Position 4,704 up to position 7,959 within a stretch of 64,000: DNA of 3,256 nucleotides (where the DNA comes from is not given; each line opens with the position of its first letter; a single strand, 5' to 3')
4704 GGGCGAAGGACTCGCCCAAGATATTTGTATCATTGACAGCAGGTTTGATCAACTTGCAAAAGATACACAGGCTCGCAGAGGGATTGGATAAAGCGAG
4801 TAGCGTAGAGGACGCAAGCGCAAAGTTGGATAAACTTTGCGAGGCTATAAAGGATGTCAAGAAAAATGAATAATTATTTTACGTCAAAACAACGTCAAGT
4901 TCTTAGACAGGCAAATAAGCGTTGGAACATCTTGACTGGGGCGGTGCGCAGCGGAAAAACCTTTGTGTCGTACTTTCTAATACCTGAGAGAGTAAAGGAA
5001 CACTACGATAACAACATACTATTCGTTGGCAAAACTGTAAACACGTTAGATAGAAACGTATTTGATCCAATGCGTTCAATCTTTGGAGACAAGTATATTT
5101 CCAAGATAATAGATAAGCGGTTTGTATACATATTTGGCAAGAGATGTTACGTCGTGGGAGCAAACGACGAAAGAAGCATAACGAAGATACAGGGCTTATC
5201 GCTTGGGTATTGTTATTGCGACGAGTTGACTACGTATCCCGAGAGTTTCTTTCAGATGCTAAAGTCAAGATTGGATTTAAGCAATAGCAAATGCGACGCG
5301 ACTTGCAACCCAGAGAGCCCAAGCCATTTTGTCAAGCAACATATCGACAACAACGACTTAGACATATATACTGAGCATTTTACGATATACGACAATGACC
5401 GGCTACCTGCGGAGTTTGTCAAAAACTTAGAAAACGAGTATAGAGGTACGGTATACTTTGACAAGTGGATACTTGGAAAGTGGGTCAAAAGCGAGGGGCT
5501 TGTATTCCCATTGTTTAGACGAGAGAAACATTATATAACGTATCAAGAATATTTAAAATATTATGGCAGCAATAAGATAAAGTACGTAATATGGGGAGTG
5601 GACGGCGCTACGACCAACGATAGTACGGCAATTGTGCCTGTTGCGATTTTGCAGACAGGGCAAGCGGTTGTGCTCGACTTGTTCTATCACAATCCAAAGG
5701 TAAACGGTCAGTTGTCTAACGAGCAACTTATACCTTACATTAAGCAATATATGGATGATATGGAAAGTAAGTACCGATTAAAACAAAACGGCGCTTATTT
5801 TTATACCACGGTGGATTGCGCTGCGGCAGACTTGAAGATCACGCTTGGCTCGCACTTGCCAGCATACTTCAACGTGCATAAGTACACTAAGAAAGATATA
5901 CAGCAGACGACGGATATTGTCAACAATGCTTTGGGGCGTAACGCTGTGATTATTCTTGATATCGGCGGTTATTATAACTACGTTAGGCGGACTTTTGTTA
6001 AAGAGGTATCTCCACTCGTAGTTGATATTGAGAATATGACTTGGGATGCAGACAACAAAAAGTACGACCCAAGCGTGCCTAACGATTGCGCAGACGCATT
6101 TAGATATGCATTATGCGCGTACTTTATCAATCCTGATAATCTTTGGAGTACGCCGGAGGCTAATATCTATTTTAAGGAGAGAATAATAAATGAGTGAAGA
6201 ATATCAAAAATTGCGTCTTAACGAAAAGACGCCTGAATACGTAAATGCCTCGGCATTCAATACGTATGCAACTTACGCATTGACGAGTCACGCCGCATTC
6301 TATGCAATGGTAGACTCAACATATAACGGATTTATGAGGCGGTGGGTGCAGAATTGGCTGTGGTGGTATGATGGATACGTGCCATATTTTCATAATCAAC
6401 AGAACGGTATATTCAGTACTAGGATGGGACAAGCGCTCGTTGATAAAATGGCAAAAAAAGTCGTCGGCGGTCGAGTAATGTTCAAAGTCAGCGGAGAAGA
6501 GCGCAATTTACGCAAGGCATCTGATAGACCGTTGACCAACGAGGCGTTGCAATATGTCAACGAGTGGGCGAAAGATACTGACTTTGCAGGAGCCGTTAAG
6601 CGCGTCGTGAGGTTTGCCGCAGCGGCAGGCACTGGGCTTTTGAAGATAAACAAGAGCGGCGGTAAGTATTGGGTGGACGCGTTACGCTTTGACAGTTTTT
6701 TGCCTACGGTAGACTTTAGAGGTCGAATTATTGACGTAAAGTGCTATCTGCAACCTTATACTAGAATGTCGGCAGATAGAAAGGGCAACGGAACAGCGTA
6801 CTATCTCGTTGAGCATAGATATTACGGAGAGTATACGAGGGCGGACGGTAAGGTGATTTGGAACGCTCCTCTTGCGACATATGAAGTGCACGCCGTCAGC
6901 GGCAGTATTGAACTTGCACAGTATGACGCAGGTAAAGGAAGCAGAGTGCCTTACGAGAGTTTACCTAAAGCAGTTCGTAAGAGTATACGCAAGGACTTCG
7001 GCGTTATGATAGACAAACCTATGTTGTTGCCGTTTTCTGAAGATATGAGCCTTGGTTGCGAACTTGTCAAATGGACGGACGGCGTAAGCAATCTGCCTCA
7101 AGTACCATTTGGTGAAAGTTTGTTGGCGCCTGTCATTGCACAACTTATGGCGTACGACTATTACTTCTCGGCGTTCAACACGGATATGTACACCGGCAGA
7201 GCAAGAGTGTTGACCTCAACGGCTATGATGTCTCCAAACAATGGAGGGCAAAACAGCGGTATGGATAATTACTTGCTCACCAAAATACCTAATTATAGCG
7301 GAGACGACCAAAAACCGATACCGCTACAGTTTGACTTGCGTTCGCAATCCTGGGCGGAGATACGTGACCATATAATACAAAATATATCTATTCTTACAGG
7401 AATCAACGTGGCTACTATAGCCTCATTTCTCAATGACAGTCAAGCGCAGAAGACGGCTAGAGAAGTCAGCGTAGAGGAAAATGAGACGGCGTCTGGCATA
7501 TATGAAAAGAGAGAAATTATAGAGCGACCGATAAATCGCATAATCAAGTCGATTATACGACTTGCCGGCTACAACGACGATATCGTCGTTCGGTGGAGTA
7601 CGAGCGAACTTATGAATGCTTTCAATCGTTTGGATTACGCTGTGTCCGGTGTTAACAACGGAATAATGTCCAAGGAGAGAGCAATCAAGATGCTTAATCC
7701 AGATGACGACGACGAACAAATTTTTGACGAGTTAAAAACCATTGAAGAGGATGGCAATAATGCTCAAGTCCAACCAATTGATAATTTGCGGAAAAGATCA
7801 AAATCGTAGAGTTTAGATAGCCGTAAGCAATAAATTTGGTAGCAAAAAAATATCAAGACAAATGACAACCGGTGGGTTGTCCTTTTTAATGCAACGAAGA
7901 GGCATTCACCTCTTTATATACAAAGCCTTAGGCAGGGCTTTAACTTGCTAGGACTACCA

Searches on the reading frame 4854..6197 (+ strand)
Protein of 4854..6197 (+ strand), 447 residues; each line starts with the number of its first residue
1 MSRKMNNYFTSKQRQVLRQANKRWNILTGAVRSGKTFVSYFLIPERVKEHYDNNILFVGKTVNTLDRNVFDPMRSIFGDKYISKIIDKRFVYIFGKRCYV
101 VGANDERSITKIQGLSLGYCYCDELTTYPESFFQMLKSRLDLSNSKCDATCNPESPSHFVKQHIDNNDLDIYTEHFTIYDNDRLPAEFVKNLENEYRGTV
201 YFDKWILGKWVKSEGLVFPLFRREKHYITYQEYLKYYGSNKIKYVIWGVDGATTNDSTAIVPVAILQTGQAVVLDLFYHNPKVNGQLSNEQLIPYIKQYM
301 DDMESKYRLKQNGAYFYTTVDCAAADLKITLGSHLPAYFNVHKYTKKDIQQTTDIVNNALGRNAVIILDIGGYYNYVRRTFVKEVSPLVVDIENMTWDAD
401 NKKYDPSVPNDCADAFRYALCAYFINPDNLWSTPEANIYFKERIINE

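Call 48: search_protein_families(library=phrogs, proteins=[window:4854-6197:+], max_evalue=0.001)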
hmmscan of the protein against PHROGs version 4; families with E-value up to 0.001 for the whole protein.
window:4854-6197:+ (447 aa): 3 families
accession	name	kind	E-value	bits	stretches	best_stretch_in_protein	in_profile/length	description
phrog_2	-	head and packaging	1.1e-40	141.2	1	10-427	267-596/807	terminase large subunit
phrog_979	-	head and packaging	2.5e-15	57.2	1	8-165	153-315/642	terminase large subunit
phrog_10250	-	head and packaging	2.4e-05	25.2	1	195-424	4-216/228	terminase large subunit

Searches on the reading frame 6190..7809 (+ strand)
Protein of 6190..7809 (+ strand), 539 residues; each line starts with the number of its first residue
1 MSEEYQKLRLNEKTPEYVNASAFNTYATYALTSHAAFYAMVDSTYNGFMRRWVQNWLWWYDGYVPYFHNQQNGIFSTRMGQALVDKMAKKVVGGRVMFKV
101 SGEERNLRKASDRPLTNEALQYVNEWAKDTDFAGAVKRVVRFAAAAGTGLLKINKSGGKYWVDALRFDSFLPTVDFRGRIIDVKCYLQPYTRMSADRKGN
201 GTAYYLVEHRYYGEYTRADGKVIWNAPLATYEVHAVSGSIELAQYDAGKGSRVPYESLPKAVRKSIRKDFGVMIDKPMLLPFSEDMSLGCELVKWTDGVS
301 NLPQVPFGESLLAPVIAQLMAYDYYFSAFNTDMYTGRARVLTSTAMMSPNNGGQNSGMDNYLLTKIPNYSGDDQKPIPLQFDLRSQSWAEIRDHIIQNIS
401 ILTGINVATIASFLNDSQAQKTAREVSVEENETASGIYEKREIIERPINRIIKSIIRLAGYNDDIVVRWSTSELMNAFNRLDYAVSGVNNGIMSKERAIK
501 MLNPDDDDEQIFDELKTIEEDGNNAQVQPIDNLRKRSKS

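Call 48: search_protein_families(library=phrogs, proteins=[window:6190-7809:+], max_evalue=0.001)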
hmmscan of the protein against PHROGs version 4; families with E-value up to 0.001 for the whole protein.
window:6190-7809:+ (539 aa): 1 family
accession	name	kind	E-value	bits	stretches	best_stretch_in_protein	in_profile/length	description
phrog_533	-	head and packaging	5.1e-30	105.4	1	47-529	29-483/495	portal protein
